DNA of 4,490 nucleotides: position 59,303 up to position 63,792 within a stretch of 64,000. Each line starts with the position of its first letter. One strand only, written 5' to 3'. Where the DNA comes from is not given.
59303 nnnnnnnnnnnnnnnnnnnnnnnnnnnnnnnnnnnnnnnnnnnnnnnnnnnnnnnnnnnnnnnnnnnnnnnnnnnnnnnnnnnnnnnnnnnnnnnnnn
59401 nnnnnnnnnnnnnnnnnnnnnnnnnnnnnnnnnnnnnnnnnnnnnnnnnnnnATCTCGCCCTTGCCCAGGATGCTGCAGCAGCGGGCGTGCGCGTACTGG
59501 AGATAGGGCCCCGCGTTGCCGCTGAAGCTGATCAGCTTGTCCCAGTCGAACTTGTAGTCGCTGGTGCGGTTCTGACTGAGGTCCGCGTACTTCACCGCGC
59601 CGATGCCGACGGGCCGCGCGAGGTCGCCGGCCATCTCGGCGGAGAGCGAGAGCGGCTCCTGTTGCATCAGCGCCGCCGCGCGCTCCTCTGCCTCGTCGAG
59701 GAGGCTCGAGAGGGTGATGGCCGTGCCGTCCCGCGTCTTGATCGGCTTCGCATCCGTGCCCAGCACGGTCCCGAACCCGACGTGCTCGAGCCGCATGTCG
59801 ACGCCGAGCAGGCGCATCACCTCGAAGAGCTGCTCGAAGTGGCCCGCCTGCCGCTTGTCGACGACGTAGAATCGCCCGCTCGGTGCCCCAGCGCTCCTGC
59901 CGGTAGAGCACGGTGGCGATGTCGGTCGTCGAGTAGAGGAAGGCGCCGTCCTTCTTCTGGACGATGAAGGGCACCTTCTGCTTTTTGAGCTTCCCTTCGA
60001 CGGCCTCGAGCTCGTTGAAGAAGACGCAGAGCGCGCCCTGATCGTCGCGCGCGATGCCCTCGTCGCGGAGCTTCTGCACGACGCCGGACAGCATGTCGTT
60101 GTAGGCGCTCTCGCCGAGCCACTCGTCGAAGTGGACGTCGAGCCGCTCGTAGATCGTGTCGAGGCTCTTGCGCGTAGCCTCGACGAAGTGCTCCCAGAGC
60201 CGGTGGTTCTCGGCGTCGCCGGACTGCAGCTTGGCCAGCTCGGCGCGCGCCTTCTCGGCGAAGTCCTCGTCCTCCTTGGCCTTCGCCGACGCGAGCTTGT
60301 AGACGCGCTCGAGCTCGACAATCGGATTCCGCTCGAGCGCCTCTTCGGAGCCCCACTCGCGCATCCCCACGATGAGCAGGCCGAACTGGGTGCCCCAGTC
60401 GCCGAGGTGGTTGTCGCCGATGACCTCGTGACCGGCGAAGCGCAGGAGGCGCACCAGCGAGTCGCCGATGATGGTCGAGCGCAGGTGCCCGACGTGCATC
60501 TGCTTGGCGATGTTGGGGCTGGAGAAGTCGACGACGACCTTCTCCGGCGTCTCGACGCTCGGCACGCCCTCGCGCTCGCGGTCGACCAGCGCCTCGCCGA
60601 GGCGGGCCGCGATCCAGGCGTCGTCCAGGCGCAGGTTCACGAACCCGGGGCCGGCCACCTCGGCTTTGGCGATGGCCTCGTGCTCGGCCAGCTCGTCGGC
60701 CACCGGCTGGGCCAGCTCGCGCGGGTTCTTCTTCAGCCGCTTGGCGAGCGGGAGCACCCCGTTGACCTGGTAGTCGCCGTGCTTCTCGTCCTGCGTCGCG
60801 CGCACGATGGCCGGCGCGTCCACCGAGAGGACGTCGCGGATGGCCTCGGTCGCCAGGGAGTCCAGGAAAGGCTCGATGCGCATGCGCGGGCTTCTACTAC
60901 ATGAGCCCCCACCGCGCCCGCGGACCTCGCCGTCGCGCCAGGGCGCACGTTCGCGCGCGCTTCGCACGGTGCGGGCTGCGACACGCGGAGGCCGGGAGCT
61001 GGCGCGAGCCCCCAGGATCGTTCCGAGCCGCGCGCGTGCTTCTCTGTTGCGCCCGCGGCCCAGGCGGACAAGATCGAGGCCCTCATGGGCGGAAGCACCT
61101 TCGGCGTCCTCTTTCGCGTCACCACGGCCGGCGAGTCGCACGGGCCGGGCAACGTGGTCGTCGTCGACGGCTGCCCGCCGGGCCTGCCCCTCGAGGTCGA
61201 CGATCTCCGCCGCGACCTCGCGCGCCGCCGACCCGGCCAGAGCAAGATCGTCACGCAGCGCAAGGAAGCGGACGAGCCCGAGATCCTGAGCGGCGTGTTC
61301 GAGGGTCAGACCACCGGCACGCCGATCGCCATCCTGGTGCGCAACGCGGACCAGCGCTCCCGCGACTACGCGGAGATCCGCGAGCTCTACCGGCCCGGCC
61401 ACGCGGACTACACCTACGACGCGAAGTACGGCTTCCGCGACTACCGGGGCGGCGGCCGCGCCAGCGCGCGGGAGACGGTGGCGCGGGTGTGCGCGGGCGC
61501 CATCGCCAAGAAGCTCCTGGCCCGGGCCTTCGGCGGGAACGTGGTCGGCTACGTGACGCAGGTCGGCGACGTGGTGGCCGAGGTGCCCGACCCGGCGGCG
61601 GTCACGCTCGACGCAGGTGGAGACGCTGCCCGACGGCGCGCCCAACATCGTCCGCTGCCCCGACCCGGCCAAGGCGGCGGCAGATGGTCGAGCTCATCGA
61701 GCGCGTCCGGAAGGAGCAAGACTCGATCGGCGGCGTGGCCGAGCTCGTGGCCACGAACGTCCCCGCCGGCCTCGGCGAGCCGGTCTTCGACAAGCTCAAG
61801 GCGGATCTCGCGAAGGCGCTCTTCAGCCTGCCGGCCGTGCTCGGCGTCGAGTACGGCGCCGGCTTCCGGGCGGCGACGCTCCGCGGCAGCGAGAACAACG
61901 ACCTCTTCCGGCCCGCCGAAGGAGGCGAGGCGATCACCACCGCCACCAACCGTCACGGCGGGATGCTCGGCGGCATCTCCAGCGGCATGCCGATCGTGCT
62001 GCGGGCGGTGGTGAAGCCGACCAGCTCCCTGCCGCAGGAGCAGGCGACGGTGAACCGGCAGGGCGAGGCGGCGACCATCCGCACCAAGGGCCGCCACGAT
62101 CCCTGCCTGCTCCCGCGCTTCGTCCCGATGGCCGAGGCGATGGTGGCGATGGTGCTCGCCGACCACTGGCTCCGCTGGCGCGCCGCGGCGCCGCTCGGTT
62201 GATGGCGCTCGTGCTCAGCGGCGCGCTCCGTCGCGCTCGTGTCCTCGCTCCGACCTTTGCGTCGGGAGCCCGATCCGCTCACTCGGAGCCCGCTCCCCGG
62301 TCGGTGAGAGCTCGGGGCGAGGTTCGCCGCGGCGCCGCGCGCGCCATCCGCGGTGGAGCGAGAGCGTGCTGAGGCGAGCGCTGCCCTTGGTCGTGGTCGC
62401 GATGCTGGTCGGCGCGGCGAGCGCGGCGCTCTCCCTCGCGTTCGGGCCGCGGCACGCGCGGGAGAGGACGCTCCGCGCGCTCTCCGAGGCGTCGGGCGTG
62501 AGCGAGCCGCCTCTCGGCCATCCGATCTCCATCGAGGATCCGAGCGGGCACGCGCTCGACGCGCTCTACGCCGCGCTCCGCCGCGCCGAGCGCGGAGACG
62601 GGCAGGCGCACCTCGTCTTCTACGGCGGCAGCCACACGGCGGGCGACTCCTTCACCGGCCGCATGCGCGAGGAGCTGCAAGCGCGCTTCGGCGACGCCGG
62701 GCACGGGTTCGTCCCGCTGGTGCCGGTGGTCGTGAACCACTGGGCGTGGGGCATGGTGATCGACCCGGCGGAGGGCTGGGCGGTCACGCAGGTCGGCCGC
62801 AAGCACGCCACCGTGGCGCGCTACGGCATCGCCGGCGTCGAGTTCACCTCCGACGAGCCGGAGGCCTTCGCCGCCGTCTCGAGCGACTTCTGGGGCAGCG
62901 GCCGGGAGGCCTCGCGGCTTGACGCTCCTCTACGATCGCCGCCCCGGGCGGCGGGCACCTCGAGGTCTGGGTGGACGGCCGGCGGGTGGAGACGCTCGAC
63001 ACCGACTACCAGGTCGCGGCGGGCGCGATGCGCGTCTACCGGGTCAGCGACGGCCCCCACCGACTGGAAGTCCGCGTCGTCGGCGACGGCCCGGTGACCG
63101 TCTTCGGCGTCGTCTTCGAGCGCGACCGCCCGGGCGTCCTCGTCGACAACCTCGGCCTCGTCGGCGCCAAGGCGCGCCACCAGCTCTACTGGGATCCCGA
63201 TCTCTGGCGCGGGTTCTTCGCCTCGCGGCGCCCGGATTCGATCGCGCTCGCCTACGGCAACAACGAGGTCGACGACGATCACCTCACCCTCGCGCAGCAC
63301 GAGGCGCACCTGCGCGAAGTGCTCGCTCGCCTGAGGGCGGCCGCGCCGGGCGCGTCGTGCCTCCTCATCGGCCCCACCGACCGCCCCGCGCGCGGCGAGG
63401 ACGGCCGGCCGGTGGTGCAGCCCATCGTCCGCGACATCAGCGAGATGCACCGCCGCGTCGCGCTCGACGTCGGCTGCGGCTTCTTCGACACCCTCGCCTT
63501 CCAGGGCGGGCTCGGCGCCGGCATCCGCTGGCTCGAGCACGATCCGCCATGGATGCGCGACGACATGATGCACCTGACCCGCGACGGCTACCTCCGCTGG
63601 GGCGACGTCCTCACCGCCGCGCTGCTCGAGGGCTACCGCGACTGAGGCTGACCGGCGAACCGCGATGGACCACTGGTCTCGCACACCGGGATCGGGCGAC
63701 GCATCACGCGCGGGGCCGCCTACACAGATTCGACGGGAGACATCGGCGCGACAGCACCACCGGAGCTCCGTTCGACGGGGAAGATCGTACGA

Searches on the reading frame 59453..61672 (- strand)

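Call 28: search_protein_families(library=pfam, proteins=[window:59453-61672:-], max_evalue=0.001)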
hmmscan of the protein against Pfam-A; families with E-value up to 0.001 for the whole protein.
window:59453-61672:- (740 aa): 2 families
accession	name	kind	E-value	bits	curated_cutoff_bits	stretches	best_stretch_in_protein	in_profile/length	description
PF00750.26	tRNA-synt_1d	-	2.7e-74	250.7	23.3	1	361-601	5-235/349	tRNA synthetases class I (R), catalytic domain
PF03485.21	Arg_tRNA_synt_N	-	1.4e-21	77.4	21.5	1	276-349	9-85/85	Arginyl tRNA synthetase N terminal domain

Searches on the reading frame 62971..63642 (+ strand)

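Call 27: search_protein_families(library=pfam, proteins=[window:62971-63642:+], max_evalue=0.001)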
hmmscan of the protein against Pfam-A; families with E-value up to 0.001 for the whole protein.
window:62971-63642:+ (224 aa): 1 family
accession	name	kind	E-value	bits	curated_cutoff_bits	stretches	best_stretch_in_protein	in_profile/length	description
PF13472.12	Lipase_GDSL_2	-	7.9e-12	46.5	32.9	1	46-207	24-176/178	GDSL-like Lipase/Acylhydrolase family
